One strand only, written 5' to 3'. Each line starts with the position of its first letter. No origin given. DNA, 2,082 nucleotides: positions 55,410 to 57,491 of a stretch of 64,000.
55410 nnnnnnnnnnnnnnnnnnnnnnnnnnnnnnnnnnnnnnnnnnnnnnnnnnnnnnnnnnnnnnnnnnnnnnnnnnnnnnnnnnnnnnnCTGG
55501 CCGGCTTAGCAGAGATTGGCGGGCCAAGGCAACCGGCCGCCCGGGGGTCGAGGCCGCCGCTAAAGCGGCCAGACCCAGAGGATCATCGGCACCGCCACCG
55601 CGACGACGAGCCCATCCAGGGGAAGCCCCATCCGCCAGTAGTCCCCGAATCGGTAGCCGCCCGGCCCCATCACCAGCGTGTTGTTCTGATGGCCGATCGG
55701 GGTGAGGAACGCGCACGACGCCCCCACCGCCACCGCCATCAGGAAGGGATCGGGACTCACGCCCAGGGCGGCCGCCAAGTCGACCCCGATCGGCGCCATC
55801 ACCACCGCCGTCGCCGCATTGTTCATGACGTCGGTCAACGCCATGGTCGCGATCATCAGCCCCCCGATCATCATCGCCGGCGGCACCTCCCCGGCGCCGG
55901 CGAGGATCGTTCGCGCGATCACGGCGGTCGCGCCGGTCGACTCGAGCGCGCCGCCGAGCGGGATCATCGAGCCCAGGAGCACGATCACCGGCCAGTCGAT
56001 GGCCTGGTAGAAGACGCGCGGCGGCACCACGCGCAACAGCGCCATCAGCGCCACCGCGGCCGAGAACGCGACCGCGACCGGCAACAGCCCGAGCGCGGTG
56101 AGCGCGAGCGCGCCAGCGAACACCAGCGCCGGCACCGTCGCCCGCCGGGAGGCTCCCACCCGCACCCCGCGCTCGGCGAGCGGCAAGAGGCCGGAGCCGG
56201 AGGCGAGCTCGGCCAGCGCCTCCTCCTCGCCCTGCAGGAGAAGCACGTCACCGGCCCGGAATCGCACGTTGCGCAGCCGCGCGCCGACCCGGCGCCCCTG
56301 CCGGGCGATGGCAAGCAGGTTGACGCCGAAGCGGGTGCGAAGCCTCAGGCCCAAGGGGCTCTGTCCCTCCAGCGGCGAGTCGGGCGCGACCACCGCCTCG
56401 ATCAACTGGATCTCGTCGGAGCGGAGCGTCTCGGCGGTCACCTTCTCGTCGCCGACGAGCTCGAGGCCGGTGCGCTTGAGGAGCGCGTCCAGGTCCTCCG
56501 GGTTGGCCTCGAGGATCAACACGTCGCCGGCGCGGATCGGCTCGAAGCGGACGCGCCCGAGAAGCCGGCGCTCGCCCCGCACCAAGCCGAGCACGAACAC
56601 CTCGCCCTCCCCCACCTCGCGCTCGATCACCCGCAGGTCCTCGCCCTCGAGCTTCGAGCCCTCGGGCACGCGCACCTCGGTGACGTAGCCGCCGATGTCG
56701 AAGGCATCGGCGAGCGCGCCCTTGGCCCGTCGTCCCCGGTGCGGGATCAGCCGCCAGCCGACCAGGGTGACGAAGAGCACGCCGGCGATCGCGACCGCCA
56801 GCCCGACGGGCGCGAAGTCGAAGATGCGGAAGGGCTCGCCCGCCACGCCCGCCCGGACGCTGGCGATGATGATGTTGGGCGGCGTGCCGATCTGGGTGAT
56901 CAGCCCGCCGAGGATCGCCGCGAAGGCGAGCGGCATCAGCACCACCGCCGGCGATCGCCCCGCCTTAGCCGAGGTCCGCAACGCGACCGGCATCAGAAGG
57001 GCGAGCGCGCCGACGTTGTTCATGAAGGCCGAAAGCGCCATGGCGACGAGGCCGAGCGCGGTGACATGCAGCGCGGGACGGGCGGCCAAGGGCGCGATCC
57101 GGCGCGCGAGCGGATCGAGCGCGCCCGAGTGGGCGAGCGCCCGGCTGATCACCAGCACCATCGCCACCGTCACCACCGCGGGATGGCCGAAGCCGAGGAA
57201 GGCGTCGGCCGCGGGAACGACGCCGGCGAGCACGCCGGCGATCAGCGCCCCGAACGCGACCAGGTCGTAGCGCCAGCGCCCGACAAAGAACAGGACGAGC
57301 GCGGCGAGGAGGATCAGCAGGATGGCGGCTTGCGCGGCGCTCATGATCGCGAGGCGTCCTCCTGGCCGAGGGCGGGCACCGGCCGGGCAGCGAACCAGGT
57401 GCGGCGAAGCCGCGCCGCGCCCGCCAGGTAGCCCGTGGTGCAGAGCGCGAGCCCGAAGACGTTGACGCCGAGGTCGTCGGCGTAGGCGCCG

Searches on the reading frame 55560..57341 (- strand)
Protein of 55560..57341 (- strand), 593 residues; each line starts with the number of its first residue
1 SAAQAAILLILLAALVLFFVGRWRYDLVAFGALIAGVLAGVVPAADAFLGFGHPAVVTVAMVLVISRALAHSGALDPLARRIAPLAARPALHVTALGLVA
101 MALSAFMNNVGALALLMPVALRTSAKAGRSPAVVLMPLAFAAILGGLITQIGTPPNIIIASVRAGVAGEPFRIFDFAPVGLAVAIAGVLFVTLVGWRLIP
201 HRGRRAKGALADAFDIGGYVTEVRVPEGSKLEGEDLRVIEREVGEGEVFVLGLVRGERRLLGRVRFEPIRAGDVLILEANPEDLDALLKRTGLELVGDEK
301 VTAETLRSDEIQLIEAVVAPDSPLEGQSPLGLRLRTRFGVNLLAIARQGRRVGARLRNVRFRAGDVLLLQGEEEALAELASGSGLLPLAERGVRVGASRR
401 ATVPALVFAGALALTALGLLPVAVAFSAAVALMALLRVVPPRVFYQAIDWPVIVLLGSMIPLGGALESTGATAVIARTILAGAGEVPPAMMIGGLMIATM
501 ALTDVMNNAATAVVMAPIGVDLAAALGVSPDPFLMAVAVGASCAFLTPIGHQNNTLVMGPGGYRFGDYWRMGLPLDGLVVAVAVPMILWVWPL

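Call 66: search_protein_families(library=pfam, proteins=[window:55560-57341:-], max_evalue=0.00001)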
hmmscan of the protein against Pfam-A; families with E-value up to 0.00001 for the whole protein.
window:55560-57341:- (593 aa): 3 families
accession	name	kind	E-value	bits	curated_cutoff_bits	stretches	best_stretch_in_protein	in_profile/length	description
PF03600.22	CitMHS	-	4.6e-77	259.8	31.9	1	16-540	2-336/336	Citrate transporter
PF02080.26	TrkA_C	-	2e-18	66.5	27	2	313-380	1-67/71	TrkA-C domain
PF00939.25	Na_sulph_symp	-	1.3e-14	54.5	27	1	423-592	295-467/472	Sodium:sulfate symporter transmembrane region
